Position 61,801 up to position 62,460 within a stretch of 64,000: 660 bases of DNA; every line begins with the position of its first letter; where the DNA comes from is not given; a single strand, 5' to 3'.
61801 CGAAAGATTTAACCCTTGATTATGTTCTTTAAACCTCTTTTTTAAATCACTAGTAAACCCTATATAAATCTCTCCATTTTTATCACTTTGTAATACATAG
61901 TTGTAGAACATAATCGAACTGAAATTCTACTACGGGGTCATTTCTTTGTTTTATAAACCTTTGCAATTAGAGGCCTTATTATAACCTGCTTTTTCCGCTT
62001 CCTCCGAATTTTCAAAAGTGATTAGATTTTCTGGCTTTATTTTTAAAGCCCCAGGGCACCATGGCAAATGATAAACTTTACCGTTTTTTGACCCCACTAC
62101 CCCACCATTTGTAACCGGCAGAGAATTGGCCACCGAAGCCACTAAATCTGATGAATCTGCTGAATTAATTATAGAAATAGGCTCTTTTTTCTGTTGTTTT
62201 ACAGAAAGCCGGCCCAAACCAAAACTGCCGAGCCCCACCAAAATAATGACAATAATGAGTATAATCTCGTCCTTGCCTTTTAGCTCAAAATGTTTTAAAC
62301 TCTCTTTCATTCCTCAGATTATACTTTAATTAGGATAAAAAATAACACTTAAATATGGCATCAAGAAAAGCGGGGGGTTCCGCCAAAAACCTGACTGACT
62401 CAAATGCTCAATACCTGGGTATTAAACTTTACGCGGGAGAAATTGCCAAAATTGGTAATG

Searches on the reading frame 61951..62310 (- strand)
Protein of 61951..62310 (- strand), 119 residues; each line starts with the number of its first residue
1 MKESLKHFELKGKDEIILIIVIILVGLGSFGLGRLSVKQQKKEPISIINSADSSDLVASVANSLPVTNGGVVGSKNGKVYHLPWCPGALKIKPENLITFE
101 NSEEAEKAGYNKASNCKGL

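Call 9: search_protein_families(library=pfam, proteins=[window:61951-62310:-], max_evalue=0.01)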
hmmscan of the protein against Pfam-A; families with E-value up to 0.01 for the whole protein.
window:61951-62310:- (119 aa): 1 family
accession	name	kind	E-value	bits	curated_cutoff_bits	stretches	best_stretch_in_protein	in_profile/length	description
PF02805.21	Ada_Zn_binding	-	0.00021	21.6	23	1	71-117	18-63/65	Metal binding domain of Ada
